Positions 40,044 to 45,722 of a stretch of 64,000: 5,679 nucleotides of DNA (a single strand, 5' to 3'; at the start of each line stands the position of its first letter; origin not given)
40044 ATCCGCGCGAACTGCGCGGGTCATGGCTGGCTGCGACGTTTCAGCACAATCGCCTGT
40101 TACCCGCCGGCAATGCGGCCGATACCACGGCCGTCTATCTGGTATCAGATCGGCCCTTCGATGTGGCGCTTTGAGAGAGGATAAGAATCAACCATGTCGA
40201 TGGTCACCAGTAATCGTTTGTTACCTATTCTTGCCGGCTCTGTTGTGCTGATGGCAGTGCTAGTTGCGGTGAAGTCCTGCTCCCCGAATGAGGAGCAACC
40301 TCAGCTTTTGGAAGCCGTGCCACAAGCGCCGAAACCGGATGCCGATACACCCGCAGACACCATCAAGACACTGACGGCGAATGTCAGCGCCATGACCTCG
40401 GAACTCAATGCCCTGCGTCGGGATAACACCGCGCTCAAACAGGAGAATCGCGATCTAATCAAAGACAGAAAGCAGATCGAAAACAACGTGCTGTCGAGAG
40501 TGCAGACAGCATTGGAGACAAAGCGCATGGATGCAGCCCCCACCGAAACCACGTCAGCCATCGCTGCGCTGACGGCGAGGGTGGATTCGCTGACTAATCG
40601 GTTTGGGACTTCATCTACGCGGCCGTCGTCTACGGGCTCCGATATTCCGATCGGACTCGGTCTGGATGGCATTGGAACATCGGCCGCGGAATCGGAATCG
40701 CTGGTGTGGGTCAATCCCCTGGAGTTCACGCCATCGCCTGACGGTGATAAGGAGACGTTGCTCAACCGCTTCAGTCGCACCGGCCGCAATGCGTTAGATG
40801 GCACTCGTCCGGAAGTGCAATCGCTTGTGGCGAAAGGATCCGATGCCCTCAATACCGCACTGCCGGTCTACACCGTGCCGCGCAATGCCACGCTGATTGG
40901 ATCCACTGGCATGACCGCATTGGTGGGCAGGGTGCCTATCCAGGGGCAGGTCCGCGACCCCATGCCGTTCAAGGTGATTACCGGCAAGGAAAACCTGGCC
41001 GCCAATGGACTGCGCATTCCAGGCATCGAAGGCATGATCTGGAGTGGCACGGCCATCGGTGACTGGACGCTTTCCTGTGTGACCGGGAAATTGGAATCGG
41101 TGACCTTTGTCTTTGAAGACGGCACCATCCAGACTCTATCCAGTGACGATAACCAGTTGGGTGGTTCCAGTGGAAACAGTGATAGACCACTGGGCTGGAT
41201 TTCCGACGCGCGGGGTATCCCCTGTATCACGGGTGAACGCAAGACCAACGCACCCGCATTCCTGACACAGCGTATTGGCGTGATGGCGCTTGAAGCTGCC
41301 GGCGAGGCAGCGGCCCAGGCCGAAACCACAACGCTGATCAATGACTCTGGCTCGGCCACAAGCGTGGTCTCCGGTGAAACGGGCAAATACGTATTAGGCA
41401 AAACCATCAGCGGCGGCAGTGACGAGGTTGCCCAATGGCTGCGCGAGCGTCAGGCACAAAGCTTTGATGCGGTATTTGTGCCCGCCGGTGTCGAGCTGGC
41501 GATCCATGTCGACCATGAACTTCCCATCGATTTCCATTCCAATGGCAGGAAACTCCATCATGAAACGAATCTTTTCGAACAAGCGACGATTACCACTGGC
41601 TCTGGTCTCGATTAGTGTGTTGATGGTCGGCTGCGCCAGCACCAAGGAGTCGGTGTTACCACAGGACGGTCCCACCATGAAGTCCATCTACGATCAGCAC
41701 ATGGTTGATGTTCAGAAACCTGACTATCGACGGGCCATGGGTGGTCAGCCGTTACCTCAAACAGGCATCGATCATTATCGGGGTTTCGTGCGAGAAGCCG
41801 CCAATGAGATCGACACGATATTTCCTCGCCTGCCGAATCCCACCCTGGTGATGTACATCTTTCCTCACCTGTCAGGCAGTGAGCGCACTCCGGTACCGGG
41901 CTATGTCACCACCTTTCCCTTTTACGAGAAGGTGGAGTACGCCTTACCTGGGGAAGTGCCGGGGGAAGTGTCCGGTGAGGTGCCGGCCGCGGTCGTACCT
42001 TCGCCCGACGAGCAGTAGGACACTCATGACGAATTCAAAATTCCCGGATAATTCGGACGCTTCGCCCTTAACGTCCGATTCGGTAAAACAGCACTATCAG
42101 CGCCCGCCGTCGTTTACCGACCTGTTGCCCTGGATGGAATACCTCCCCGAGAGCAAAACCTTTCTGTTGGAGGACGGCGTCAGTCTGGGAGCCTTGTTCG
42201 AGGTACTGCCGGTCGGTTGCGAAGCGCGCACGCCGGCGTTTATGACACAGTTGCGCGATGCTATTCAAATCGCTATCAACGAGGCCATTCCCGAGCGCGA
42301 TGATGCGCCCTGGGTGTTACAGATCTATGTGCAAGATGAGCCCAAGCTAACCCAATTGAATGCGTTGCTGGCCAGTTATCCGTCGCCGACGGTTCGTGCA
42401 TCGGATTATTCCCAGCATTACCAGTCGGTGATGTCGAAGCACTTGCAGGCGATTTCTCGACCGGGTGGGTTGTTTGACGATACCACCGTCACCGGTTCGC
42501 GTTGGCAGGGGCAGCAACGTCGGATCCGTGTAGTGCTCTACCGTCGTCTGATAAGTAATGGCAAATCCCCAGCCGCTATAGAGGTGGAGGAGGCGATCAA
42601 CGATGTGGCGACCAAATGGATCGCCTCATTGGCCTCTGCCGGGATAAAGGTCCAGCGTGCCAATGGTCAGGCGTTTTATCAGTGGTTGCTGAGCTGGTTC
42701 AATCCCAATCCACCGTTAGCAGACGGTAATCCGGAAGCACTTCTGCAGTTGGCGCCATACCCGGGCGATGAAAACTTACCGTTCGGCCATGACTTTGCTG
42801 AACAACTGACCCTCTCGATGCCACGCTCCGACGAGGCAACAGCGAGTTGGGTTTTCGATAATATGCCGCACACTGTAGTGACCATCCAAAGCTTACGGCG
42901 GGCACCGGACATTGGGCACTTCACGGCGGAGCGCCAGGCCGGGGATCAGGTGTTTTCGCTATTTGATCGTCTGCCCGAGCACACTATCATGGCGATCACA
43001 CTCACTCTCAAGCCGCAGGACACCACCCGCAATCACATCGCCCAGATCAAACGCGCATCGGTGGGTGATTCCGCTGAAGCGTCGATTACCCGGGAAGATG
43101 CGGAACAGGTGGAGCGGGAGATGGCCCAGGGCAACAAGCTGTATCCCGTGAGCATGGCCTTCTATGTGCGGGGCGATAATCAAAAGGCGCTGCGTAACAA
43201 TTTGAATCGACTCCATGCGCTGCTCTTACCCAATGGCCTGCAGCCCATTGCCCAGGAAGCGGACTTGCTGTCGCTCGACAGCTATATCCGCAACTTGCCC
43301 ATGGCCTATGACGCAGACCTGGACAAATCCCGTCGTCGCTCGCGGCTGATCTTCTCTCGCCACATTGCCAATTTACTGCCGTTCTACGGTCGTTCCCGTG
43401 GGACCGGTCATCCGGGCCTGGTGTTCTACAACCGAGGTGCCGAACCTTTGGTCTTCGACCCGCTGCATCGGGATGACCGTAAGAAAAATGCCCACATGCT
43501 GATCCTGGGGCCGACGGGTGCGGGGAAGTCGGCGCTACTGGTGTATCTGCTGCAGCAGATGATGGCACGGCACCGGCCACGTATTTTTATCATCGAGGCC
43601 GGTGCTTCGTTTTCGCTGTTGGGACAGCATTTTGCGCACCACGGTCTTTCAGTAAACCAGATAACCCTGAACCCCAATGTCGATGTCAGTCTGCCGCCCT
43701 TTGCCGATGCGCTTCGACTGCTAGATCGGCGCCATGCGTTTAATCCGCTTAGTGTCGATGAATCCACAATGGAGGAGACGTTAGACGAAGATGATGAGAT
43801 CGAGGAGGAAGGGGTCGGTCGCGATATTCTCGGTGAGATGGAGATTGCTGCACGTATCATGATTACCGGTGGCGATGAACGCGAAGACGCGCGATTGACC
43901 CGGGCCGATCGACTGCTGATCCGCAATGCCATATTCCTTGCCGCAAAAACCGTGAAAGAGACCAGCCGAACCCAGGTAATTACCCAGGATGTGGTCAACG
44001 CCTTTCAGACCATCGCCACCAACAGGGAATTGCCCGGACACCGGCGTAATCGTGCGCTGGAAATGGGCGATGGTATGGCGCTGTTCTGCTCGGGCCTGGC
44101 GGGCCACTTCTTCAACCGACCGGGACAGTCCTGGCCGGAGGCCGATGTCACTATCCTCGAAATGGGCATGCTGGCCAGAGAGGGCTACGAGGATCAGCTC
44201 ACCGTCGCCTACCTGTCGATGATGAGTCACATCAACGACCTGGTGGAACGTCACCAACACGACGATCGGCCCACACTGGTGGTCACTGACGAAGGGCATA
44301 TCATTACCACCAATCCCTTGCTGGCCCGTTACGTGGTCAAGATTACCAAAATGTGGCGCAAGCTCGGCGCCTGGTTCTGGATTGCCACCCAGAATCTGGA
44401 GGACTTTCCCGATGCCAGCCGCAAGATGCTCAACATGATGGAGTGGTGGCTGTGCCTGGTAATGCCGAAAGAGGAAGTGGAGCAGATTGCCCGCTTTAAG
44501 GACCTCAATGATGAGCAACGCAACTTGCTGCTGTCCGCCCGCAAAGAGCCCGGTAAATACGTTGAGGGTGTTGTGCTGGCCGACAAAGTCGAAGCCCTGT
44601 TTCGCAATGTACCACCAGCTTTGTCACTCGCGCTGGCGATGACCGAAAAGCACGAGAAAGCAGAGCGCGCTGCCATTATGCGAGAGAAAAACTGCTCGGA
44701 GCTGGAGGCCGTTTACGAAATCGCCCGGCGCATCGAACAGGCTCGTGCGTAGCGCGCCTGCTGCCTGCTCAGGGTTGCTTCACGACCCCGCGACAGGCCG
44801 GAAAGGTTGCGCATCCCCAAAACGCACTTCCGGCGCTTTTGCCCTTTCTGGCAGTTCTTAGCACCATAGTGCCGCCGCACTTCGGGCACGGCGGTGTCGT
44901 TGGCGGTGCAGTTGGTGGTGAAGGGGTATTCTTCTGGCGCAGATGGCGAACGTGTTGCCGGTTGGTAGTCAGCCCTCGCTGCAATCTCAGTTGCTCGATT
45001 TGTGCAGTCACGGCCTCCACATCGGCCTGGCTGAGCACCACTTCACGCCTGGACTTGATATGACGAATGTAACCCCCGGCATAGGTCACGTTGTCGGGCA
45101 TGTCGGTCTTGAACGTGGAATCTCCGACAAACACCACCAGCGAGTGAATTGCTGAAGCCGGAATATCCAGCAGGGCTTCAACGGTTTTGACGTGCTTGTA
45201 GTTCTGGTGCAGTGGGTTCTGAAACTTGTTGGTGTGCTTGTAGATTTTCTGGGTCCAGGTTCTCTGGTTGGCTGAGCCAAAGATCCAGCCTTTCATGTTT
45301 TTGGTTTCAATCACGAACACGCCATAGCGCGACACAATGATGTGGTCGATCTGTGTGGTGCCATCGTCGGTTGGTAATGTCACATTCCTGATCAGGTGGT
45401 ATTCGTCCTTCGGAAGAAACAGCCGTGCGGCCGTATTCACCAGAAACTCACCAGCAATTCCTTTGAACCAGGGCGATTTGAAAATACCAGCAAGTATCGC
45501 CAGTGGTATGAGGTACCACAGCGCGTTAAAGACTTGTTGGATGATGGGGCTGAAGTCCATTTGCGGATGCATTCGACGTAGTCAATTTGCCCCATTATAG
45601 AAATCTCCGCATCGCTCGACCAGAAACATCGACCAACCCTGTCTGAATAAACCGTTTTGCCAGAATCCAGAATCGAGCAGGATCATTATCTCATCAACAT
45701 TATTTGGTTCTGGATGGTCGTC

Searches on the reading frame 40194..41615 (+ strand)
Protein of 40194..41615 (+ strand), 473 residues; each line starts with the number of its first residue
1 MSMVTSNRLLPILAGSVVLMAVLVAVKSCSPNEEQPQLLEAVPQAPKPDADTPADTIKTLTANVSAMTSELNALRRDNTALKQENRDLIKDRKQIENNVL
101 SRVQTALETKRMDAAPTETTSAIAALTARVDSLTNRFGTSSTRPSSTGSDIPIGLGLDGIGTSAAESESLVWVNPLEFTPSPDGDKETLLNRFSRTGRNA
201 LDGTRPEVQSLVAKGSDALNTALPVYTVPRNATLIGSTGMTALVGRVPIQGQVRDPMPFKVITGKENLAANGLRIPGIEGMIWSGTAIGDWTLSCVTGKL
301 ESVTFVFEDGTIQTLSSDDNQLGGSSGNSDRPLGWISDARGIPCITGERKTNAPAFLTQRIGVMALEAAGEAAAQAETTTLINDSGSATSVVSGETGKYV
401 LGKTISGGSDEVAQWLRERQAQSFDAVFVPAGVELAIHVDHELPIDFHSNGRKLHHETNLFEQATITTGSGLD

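Call 52: search_protein_families(library=ncbifam, proteins=[window:40194-41615:+], max_evalue=0.01)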
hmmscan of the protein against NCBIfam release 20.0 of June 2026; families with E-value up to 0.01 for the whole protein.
window:40194-41615:+ (473 aa): 3 families
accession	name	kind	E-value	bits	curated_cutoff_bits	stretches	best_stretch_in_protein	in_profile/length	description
TIGR03752.1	conj_TIGR03752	hypoth_equivalog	3.4e-158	527.8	241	1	6-457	2-471/471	TIGR03752 family integrating conjugative element protein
TIGR04211.1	SH3_and_anchor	equivalog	0.0075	15.9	65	0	56-135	74-153/198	TIGR04211 family SH3 domain-containing protein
NF046104.1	PptglHdxlasePcsB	equivalog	0.0094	15.2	450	0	55-126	53-124/400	peptidoglycan hydrolase PcsB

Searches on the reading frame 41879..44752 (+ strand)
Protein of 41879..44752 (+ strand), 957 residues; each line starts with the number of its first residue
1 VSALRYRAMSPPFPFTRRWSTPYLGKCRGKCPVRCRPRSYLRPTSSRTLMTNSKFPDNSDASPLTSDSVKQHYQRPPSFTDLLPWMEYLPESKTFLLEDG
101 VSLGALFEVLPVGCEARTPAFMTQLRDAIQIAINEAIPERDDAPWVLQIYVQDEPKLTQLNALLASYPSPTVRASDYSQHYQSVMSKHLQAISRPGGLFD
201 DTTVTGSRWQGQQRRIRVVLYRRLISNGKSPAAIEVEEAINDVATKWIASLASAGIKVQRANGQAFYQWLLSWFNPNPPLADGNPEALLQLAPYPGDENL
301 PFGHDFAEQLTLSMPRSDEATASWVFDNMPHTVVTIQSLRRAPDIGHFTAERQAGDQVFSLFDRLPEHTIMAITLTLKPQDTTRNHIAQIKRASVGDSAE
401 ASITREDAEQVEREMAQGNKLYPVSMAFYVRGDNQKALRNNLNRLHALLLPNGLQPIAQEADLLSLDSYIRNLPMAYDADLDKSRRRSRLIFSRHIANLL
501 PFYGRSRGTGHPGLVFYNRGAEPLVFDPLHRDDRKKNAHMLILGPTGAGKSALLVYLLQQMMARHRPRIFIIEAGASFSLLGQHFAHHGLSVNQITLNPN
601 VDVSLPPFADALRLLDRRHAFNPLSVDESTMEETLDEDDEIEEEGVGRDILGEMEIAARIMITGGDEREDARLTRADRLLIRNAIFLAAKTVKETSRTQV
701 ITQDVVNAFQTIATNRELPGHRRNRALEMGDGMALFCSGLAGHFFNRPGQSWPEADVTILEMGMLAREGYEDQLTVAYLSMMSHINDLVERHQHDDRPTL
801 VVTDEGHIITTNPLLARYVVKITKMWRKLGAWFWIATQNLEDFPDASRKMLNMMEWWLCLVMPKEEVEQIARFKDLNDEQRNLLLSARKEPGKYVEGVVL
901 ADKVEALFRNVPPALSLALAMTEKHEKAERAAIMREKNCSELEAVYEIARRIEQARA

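Call 52: search_protein_families(library=ncbifam, proteins=[window:41879-44752:+], max_evalue=0.01)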
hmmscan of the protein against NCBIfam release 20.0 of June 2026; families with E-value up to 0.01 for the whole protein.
window:41879-44752:+ (957 aa): 14 families
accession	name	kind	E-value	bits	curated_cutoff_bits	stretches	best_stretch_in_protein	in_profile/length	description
TIGR03744.1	traC_PFL_4706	equivalog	0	1430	520.6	1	67-957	3-892/892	conjugative transfer ATPase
TIGR02746.1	TraC-F-type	equivalog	3.3e-36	124.5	567.05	1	400-950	294-798/800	type IV secretion system protein TraC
TIGR00929.1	VirB4_CagE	subfamily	3.7e-25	88.3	643.1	1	400-886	300-726/792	VirB4 family type IV secretion/conjugal transfer ATPase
NF045975.1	VirB4_plasma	equivalog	2.9e-20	71.6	590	2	742-887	700-864/894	Mbov_0397 family ICE element conjugal transfer ATPase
NF010447.0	PRK13873.1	equivalog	1.5e-12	46.3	1020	2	519-620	427-523/815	conjugal transfer protein TrbE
NF045971.1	conju_CD1110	equivalog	3.1e-11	42.3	325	2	775-888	604-719/752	VirB4-like conjugal transfer ATPase, CD1110 family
NF010404.0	PRK13830.1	subfamily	4.3e-09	34.7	810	1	432-582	352-501/818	conjugal transfer protein TrbE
NF010473.0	PRK13898.1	equivalog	6.5e-09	34.4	1050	1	427-573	342-482/801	type IV secretion system ATPase VirB4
NF010278.0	PRK13721.1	subfamily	2e-08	32.6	1177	0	426-603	369-544/874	type IV secretion system protein TraC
NF041017.1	DNA_import_CedB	equivalog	4.3e-07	29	700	1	533-565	271-303/590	DNA import protein CedB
NF010466.0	PRK13891.1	subfamily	0.00071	17.6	1322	0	537-581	488-532/852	conjugal transfer protein TrbE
TIGR03924.1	T7SS_EccC_a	equivalog_domain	0.0017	17.2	509.15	0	538-568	451-481/673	type VII secretion protein EccCa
NF042943.1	HerA_antiphage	equivalog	0.0024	16.5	800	0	538-573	157-192/566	anti-phage-associated helicase HerA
TIGR03819.1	heli_sec_ATPase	hypoth_equivalog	0.0077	15.5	373.15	0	537-584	178-223/340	TadA family conjugal transfer-associated ATPase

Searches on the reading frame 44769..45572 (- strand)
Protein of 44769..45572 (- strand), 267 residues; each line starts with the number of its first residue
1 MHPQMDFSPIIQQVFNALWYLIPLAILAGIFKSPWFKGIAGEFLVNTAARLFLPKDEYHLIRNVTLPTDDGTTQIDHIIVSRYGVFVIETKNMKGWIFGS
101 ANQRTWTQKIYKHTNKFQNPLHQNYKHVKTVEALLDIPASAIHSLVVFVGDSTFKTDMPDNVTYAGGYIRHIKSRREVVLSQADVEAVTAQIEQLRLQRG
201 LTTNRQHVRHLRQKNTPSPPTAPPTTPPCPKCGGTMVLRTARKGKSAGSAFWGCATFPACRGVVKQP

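Call 33: search_protein_families(library=padloc, proteins=[window:44769-45572:-], max_evalue=0.001)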
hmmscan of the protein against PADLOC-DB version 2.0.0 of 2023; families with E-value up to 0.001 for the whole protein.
window:44769-45572:- (267 aa): 1 family
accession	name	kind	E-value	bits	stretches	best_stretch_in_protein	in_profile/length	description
PDLC02512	PglW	-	3.9e-10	36.3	1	53-154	28-130/1403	PglW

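Call 71: search_protein_families(library=pfam, proteins=[window:44769-45572:-], max_evalue=1)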
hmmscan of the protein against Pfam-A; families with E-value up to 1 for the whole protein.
window:44769-45572:- (267 aa): 10 families
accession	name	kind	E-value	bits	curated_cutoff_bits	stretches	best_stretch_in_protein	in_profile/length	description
PF08378.17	NERD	-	6.3e-35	120.5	22.1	1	37-149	1-111/111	Nuclease-related domain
PF01396.24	Zn_ribbon_Top1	-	5.3e-09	36.2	32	1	229-265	4-35/39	Topoisomerase DNA binding C4 zinc finger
PF06839.17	Zn_ribbon_GRF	-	0.0034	17.9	25.9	1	227-258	1-32/45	GRF zinc finger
PF23451.1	Zn_ribbon_PaaD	-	0.06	13.4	27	1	222-255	10-43/53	PaaD zinc beta ribbon domain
PF13408.12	Zn_ribbon_recom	-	0.1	13.4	25.3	1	229-256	8-31/58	Recombinase zinc beta ribbon domain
PF07754.17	HVO_2753_ZBP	-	0.13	12.5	33.2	1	227-242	17-32/46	Small zinc finger protein HVO_2753-like, Zn-binding pocket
PF15718.10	MNR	-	0.36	9.3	27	1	190-231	533-574/964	Protein moonraker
PF13453.11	Zn_ribbon_TFIIB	-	0.38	10.6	22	1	229-262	2-27/41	Transcription factor zinc-finger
PF09429.15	Wbp11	-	0.39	11.6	24.3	1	173-211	27-65/78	WW domain binding protein 11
PF15777.11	Anti-TRAP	-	0.54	10.7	32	1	220-242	24-46/59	Tryptophan RNA-binding attenuator protein inhibitory protein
